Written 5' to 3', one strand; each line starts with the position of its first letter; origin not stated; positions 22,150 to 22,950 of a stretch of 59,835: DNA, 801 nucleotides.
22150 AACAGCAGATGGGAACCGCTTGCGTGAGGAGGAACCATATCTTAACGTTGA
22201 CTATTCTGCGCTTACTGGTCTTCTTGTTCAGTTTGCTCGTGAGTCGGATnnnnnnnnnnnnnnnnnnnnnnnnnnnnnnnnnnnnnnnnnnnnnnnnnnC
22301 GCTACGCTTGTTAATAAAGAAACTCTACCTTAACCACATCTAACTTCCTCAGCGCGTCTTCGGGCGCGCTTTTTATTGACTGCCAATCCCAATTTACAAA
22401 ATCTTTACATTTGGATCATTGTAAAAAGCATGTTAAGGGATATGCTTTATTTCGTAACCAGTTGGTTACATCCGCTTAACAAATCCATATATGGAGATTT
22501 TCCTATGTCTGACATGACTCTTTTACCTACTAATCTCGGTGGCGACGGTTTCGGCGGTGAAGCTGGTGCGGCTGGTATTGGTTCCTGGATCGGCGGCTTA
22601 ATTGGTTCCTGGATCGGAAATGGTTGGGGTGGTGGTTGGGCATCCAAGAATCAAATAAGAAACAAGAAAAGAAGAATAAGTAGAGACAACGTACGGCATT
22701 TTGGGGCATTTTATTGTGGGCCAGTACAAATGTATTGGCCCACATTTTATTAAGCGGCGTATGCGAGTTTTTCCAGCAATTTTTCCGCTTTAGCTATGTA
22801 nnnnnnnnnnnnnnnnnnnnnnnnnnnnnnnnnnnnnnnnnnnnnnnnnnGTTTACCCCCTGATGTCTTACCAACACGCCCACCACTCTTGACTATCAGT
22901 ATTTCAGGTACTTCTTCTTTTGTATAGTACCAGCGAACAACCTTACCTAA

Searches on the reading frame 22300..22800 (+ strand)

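Call 14: search_protein_families(library=phrogs, proteins=[L005:2070-2780:+, L005:2846-3208:+, L005:3228-3773:+, L005:3773-4039:+, L002:3180-3884:+, L002:3959-4324:+, L002:4343-4870:+, L002:4860-5141:+, L002:5156-5356:+], max_evalue=0.001)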
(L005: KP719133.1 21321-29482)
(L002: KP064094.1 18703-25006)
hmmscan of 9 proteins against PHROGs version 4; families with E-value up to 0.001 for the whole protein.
L005:2070-2780:+ (237 aa): 1 family
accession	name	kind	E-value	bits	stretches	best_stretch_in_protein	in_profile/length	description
phrog_9288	-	unknown function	1e-130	435.4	1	1-236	1-234/234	-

L005:2846-3208:+ (121 aa): 1 family
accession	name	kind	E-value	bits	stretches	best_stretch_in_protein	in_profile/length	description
phrog_9157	-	unknown function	3.9e-63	212.1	1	1-120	1-120/121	-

L005:3228-3773:+ (182 aa): 1 family
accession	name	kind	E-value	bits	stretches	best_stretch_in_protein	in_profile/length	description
phrog_8329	-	unknown function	2.4e-98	327.9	1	1-165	1-165/166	-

L005:3773-4039:+ (89 aa): 1 family
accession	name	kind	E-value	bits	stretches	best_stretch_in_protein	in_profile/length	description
phrog_7239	-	unknown function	3.2e-48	162.7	1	1-85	1-85/85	-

L002:3180-3884:+ (235 aa): 1 family
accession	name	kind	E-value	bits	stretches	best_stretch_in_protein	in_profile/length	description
phrog_9288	-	unknown function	1e-129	432.2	1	1-235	1-233/234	-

L002:3959-4324:+ (122 aa): 1 family
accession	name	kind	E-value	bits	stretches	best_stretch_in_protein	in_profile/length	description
phrog_9157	-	unknown function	1.6e-60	203.7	1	1-122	1-121/121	-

L002:4343-4870:+ (176 aa): 2 families
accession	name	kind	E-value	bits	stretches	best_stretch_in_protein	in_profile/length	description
phrog_8329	-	unknown function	7e-98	326.3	1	1-164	1-164/166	-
phrog_4128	-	tail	1.8e-07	31.6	1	114-176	544-587/603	tail fiber protein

L002:4860-5141:+ (94 aa): 1 family
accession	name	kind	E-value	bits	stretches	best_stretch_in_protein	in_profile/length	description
phrog_7239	-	unknown function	3.7e-47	159.3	1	1-84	1-84/85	-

L002:5156-5356:+ (67 aa): 1 family
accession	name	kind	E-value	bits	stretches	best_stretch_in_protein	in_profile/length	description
phrog_25697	-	unknown function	3.2e-49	166.6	1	1-67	1-67/67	-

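Call 15: search_protein_families(library=pfam, proteins=[L005:2070-2780:+, L005:2846-3208:+, L005:3228-3773:+, L005:3773-4039:+, L002:3180-3884:+, L002:3959-4324:+, L002:4343-4870:+, L002:4860-5141:+, L002:5156-5356:+], max_evalue=0.1)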
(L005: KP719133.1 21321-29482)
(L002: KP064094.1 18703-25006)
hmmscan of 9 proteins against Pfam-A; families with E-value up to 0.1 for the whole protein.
L005:2070-2780:+ (237 aa): 2 families
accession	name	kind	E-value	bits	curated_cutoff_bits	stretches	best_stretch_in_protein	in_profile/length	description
PF19657.4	DUF6160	-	0.028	15.1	27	1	61-116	16-61/96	Family of unknown function (DUF6160)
PF24831.1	DUF7715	-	0.03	15.3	27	1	104-175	38-104/125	Domain of unknown function (DUF7715)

L005:2846-3208:+ (121 aa): 0 families

L005:3228-3773:+ (182 aa): 0 families

L005:3773-4039:+ (89 aa): 1 family
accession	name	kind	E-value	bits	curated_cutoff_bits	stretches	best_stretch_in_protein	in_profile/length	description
PF02978.25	SRP_SPB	-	0.061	14.2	27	1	29-63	4-33/91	Signal peptide binding domain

L002:3180-3884:+ (235 aa): 1 family
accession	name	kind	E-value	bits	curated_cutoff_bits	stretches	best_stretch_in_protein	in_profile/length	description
PF19657.4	DUF6160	-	0.094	13.4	27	0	61-106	16-59/96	Family of unknown function (DUF6160)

L002:3959-4324:+ (122 aa): 2 families
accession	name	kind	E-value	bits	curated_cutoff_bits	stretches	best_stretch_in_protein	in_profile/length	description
PF01503.22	PRA-PH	-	0.016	16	21.3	1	59-109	10-61/86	Phosphoribosyl-ATP pyrophosphohydrolase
PF05434.16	Tmemb_9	-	0.032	14.5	28.6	1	26-69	85-128/145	TMEM9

L002:4343-4870:+ (176 aa): 0 families

L002:4860-5141:+ (94 aa): 0 families

L002:5156-5356:+ (67 aa): 0 families

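Call 23: find_homologous_proteins(query=L002:3180-3884:+, max_evalue=0.001)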
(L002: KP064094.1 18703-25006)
Query L002:3180-3884:+ (235 aa): 169 proteins with E <= 0.001 among 1512 candidates; the best 120 are listed.
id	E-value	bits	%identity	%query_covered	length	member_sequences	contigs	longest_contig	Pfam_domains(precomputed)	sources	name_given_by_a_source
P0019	5.3e-146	502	98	100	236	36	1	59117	-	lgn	-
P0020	7.6e-145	499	97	100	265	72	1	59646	-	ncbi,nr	ncbi:hypothetical protein [Aeromonas phage SD04]|nr:hypothetical protein [Aeromonas phage SD04]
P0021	4.1e-136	470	92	100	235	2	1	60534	-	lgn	-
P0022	3.1e-134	464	91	100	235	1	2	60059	-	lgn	-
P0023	9.3e-134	462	91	100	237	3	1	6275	-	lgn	-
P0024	4.6e-123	427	73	100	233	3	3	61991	-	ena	-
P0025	7.8e-123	427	87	77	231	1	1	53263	-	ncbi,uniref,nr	ncbi:hypothetical protein CPTSasha_07 [Salmonella phage vB_SenS_Sasha]|uniref:Uncharacterized protei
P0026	1.7e-122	426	87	77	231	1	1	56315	-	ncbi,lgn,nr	ncbi:hypothetical protein CKS97_20060 [Salmonella enterica subsp. enterica serovar Java]|nr:hypothet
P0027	4.5e-122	424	88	78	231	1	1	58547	-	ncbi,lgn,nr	ncbi:hypothetical protein OM258_18155 [Escherichia albertii]|nr:hypothetical protein [Escherichia al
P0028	7.9e-121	420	86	78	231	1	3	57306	-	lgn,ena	-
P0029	7.3e-120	417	87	75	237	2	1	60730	-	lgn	-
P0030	1.9e-119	416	84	100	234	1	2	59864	-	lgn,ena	-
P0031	6.6e-117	407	81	100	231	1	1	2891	-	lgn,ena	-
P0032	7.1e-117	407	81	100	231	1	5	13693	-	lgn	-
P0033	1.2e-116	407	81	100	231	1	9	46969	-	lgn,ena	-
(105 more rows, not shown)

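Call 34: search_protein_families(library=ncbifam, proteins=[P0021, L005:2846-3208:+, L005:3228-3773:+, L005:3773-4039:+], max_evalue=1)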
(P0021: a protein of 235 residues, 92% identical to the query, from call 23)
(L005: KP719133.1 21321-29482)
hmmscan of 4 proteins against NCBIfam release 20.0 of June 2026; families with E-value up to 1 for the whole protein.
P0021 (235 aa): 1 family
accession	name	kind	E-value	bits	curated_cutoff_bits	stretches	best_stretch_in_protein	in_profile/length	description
TIGR02068.2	cya_phycin_syn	equivalog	0.061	11.3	850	1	59-166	638-744/862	cyanophycin synthetase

L005:2846-3208:+ (121 aa): 2 families
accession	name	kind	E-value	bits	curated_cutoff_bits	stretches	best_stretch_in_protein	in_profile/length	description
TIGR00369.1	unchar_dom_1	domain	0.067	13.3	36.6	1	78-119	18-58/117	hotdog fold thioesterase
NF007016.1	PRK09481.1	equivalog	0.097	12.1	314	1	47-108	70-133/209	stringent starvation protein SspA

L005:3228-3773:+ (182 aa): 0 families

L005:3773-4039:+ (89 aa): 1 family
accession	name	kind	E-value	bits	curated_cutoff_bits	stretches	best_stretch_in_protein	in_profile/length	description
NF006042.0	PRK08185.1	subfamily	0.022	14.1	405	1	12-82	69-139/287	hypothetical protein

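Call 37: search_dna_similar(query=L002:3180-3884:+, collection=phages, mode=protein, max_rows=60, rows=spread)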
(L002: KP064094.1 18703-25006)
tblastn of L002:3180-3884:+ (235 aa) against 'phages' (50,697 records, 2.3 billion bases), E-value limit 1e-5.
Records with a match: 177; places in all: 179; records where one place covers at least 80% of the query: 21.
Best place of each record, by identity: >=99% 16; 95-99% 11; 90-95% 1; 80-90% 22; 60-80% 62; <60% 65.
By first word of the organism name: Salmonella 66; Escherichia 61; Yersinia 17; Enterobacteria 6; Shigella 6; Campylobacter 4; Edwardsiella 4; Klebsiella 3; Enterobacter 3; Aeromonas 2; and 4 more.
By host as written in the record: Escherichia coli K-12 MG1655 21; Salmonella enterica subsp. enterica serovar Enteritidis PT1 21; Escherichia coli 19; Yersinia enterocolitica 15; - 13; Salmonella enterica 9; Escherichia coli K-12 8; Salmonella sp. 8; and 40 more.
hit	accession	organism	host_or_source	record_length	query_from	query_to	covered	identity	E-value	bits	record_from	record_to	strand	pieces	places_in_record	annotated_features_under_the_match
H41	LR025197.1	Escherichia phage vB_Eco_SLUR75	-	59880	1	235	100%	100.0%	3e-109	350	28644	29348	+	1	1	hypothetical protein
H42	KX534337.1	Escherichia phage Greed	Escherichia coli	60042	1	235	100%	99.6%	5e-109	349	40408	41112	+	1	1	hypothetical protein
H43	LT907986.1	Escherichia phage vB_Eco_SLUR25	-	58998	1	235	100%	99.6%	1e-108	348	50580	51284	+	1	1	hypothetical protein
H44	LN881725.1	Escherichia phage slur01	Escherichia coli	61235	1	235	100%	99.6%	1e-108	348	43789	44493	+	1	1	unnamed protein product; submitter_locus_tag: slur01_00061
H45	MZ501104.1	Escherichia phage SeppeHuegi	Escherichia coli K-12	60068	1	235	100%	99.6%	5e-108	347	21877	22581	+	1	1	hypothetical protein (x2)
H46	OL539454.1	Escherichia phage vB_EcoS_OddieOddie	Escherichia coli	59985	1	235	100%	98.3%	5e-106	340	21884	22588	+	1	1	hypothetical protein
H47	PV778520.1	Escherichia phage RCIP0359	Escherichia coli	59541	1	235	100%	97.9%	4e-106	341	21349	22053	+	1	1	hypothetical protein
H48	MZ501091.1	Escherichia phage KurtStettler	Escherichia coli K-12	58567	53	235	78%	99.5%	1e-106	342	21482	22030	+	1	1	putative lateral tail fiber chaperone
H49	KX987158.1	Salmonella phage vB_SenS_Sasha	Salmonella enterica subsp. enterica ...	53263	56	235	77%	87.2%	1e-87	288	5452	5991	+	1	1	hypothetical protein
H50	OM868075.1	Hafnia phage yong3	Hafnia paralvei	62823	57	235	76%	83.8%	3e-81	270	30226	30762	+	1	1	hypothetical protein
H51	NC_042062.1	Salmonella phage SP069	Salmonella enterica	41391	54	235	77%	81.9%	2e-80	267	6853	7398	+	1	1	hypothetical protein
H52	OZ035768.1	Sashavirus 536P12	-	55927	56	235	77%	82.2%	3e-82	273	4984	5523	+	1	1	record has no annotation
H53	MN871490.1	Salmonella phage SEzh_1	Salmonella enterica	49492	57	235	76%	82.1%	1e-81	271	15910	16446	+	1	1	record has no annotation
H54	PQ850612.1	Escherichia phage KarinMuster_Bas82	Escherichia coli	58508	57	235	76%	78.2%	1e-75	253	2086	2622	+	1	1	hypothetical protein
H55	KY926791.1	Salmonella phage SE1Kor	Salmonella enterica subsp. enterica ...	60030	56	235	77%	76.7%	2e-72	244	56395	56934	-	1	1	hypothetical protein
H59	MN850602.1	Escherichia phage damhaus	Escherichia coli K-12 MG1655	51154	66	235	72%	71.8%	4e-63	218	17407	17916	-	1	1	hypothetical protein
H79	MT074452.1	Salmonella phage vaffelhjerte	Salmonella enterica subsp. enterica ...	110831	64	198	57%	41.9%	6e-19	91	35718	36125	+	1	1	hypothetical protein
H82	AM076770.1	Yersinia phage PY100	Yersinia sp.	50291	68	209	60%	39.0%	2e-10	66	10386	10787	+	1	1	hypothetical protein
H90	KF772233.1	Edwardsiella phage eiAU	Edwardsiella ictaluri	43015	66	206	60%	35.4%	4e-9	62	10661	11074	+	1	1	hypothetical protein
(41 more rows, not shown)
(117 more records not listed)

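Call 38: get_annotated_region(hit=H48, flank=4000)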
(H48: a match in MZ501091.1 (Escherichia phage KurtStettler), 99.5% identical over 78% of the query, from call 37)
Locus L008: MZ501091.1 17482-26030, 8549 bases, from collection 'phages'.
description: Escherichia phage KurtStettler, complete genome.
organism: Escherichia phage KurtStettler (NCBI taxid 2851986)
taxonomy: Viruses; Duplodnaviria; Heunggongvirae; Uroviricota; Caudoviricetes; Queuovirinae; Seuratvirus
host: Escherichia coli K-12; source: sewage plant inflow; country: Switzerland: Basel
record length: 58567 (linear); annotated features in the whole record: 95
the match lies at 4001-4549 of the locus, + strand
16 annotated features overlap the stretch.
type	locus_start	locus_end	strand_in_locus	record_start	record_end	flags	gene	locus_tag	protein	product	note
CDS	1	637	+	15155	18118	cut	-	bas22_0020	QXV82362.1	J-like tail tip protein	-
CDS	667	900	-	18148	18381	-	-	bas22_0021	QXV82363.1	hypothetical protein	-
CDS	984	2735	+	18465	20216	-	-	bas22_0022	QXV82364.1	lateral tail fiber protein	-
CDS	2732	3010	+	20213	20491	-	-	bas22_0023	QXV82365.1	hypothetical protein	-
CDS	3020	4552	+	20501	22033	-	-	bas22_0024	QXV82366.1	putative lateral tail fiber chaperone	-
CDS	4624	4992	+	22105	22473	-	-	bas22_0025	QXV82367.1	putative pyrophosphatase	-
CDS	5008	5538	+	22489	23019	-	-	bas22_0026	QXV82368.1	hypothetical protein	-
CDS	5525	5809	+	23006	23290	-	-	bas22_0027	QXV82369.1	hypothetical protein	-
CDS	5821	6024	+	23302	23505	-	-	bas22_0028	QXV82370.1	hypothetical protein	-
CDS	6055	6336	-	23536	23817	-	-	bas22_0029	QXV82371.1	hypothetical protein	-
CDS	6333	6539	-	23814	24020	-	-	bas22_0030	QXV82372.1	hypothetical protein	-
CDS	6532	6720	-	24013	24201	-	-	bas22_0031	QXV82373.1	hypothetical protein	-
CDS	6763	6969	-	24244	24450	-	-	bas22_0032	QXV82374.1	hypothetical protein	-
CDS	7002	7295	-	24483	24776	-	-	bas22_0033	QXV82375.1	hypothetical protein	-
CDS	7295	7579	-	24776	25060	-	-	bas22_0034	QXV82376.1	hypothetical protein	-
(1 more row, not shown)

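Call 39: get_annotated_region(hit=H59, flank=4000)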
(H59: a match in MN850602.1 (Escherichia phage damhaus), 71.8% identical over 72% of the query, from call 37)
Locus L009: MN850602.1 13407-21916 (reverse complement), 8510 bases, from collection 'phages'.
description: Escherichia phage damhaus, complete genome.
organism: Escherichia phage damhaus (NCBI taxid 2696389)
taxonomy: Viruses; Duplodnaviria; Heunggongvirae; Uroviricota; Caudoviricetes; Drexlerviridae; Tempevirinae; Hanrivervirus; Hanrivervirus damhaus
host: Escherichia coli K-12 MG1655; source: wastewater; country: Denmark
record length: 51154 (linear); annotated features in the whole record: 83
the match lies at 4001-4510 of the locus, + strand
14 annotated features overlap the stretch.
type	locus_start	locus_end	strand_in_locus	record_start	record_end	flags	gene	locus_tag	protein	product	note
CDS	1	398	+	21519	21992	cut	-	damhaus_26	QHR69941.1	putative transcriptional regulator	PVOGs: VOG2773; putative transcriptional regulator [Escherichia virus Rtp]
CDS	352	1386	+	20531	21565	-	-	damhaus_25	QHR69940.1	DNA primase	DNA primase [Klebsiella phage KLPN1]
CDS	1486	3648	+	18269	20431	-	-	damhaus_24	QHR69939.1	hypothetical protein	Hypothetical protein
repeat_region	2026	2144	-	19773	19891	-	-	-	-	-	-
repeat_region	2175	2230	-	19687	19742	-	-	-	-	-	-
repeat_region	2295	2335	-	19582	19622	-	-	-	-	-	-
CDS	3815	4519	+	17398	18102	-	-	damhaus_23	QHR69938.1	hypothetical protein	PVOGs: VOG6476; Hypothetical protein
CDS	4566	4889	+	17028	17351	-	-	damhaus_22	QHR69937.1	hypothetical protein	PVOGs: VOG6120; Hypothetical protein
CDS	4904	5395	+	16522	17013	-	-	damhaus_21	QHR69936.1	hypothetical protein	PVOGs: VOG6119; Hypothetical protein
CDS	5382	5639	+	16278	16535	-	-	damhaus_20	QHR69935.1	hypothetical protein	PVOGs: VOG5767; Hypothetical protein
CDS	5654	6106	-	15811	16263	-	-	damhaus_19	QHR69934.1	single-stranded DNA binding protein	single-stranded DNA binding protein Ssb [Escherichia phage vB_EcoS_AHS24]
CDS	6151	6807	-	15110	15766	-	-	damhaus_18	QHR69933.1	recombinase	PVOGs: VOG0283; recombinase [Enterobacter phage Ec_L1]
CDS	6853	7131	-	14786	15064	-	-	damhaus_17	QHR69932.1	hypothetical protein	PVOGs: VOG8563; Hypothetical protein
CDS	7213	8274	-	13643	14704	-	-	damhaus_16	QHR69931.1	putative exodeoxyribonuclease VIII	PVOGs: VOG4708; putative exodeoxyribonuclease VIII [Klebsiella phage PKP126]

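Call 40: get_annotated_region(hit=H49, flank=4000)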
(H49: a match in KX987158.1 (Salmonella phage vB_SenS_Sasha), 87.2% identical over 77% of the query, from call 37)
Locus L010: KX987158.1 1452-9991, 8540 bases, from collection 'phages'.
description: Salmonella phage vB_SenS_Sasha, complete genome.
organism: Salmonella phage vB_SenS_Sasha (NCBI taxid 1913114)
taxonomy: Viruses; Duplodnaviria; Heunggongvirae; Uroviricota; Caudoviricetes; Sashavirus; Sashavirus sasha
host: Salmonella enterica subsp. enterica serovar Kentucky; source: Beef cattle feedlot; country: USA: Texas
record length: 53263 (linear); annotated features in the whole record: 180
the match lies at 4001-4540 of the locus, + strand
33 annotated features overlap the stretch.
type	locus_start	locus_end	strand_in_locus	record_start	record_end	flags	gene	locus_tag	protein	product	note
CDS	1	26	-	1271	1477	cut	-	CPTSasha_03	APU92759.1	hypothetical protein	CPT_Sasha_gp03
CDS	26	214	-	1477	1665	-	-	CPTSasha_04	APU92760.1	hypothetical protein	CPT_Sasha_gp04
regulatory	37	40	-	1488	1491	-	-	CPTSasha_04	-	ribosome_binding_site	-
regulatory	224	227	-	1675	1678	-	-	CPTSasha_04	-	ribosome_binding_site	-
regulatory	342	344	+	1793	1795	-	-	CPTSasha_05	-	ribosome_binding_site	-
CDS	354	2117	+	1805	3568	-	-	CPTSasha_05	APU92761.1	large terminase subunit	CPT_Sasha_gp05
CDS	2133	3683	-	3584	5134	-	-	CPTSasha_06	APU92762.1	hypothetical protein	CPT_Sasha_gp06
regulatory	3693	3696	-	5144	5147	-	-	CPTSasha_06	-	ribosome_binding_site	-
regulatory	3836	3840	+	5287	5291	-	-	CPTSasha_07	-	ribosome_binding_site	-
CDS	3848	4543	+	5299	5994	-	-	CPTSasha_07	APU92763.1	hypothetical protein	CPT_Sasha_gp07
regulatory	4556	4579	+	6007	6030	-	-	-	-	terminator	-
regulatory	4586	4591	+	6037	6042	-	-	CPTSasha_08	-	ribosome_binding_site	-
CDS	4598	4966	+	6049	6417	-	-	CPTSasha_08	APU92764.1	hypothetical protein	CPT_Sasha_gp08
regulatory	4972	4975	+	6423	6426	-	-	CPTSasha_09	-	ribosome_binding_site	-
CDS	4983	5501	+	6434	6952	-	-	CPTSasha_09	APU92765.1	hypothetical protein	CPT_Sasha_gp09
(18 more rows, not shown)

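Call 41: get_annotated_region(hit=H79, flank=4000)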
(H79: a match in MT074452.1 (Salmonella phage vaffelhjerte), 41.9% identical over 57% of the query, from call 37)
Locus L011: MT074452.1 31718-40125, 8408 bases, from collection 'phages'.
description: Salmonella phage vaffelhjerte, complete genome.
organism: Salmonella phage vaffelhjerte (NCBI taxid 2713325)
taxonomy: Viruses; Duplodnaviria; Heunggongvirae; Uroviricota; Caudoviricetes; Demerecviridae; Markadamsvirinae; Epseptimavirus; Epseptimavirus S147
host: Salmonella enterica subsp. enterica serovar Enteritidis PT1; source: wastewater; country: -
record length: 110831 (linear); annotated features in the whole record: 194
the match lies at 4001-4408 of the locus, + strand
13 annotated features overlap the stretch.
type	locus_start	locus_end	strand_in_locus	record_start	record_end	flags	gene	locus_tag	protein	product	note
CDS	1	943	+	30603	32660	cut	-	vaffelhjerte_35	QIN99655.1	putative tail protein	putative tail protein pb4 [Pectobacterium phage My1]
CDS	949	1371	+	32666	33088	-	-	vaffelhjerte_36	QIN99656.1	tail protein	PVOGs: VOG4127; tail protein [Klebsiella phage vB_Kpn_IME260]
CDS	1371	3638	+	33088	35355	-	-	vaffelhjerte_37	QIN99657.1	hypothetical protein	-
repeat_region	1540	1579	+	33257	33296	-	-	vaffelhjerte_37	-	-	-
repeat_region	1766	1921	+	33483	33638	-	-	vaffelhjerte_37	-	-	-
repeat_region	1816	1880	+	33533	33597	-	-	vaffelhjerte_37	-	-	-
CDS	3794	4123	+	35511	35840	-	-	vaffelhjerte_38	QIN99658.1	hypothetical protein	-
CDS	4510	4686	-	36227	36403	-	-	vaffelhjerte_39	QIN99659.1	hypothetical protein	PVOGs: VOG3976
CDS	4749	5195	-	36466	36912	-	-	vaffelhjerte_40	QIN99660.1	putative deoxyUTP pyrophosphatase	PVOGs: VOG0085; putative deoxyUTP pyrophosphatase [Pectobacterium phage My1]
CDS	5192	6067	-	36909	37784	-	-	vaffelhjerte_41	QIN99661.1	flap endonuclease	PVOGs: VOG0028; flap endonuclease [Vibrio phage Ceto]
CDS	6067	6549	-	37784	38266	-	-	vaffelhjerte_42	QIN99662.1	D14 protein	PVOGs: VOG3634; D14 protein [Vibrio phage Ceto]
CDS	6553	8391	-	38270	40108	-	-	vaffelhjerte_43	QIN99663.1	exonuclease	PVOGs: VOG0083; exonuclease [Klebsiella phage Sugarland]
CDS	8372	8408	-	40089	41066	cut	-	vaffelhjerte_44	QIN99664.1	recombinase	PVOGs: VOG4575; recombinase [Vibrio phage JSF10]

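Call 42: predict_structure(alignment_id=A3)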
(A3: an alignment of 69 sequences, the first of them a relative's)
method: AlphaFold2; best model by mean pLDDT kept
length: 235 residues; sequences in the alignment: 69
mean_pLDDT: 57.2   pTM: 0.25
mean pLDDT of the five models: 57.2, 54.1, 51.2, 43.8, 40.4
residues with pLDDT >= 90: 1; 70-90: 50; 50-70: 96; < 50: 88
segments of 3 or more residues with pLDDT < 50: 1-66, 73-78, 80-85, 225-227
pLDDT, mean of each block of 10 residues (from residue 1): 40 40 45 46 37 41 46 48 49 53 55 54 56 58 59 62 73 82 84 87 83 68 52 52
secondary structure, 60 per line:
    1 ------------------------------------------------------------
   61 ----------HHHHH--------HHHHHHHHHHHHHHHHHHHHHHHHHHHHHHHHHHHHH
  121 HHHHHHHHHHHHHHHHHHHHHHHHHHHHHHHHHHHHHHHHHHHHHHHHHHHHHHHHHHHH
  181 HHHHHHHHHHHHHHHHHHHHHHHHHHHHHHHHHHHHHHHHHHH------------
elements in order: H71-75 H84-223

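Call 47: get_annotated_region(hit=H82, flank=5000)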
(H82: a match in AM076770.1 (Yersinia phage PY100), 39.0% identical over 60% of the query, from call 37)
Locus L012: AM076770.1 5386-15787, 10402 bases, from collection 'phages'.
description: Bacteriophage PY100.
organism: Yersinia phage PY100 (NCBI taxid 342373)
taxonomy: Viruses; Duplodnaviria; Heunggongvirae; Uroviricota; Caudoviricetes
host: Yersinia sp.; source: -; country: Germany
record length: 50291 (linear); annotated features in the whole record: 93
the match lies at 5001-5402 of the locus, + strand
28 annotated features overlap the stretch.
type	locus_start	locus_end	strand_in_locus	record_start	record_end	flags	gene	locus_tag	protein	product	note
CDS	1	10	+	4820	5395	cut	-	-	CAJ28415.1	hypothetical protein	ORF17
CDS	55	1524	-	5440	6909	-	terL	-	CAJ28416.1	terminase large subunit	-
CDS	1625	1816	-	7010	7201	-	-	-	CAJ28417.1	hypothetical protein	ORF19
CDS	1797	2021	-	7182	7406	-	-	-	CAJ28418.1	hypothetical protein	ORF20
CDS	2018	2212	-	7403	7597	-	-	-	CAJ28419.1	hypothetical protein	ORF21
CDS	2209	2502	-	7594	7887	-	-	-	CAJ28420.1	hypothetical protein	ORF22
CDS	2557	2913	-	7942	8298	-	-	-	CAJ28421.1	hypothetical protein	ORF23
CDS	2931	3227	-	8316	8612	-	-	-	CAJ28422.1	hypothetical protein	ORF24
CDS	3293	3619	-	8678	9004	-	-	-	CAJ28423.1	hypothetical protein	ORF25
CDS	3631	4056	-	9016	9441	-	-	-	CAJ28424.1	hypothetical protein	ORF26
CDS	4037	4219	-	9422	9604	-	-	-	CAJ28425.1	hypothetical protein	ORF27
CDS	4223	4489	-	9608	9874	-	-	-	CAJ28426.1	hypothetical protein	ORF28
CDS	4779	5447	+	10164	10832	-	-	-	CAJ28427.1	hypothetical protein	ORF29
CDS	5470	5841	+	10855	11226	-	-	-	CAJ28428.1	hypothetical protein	ORF30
CDS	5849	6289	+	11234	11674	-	-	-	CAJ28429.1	hypothetical protein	ORF31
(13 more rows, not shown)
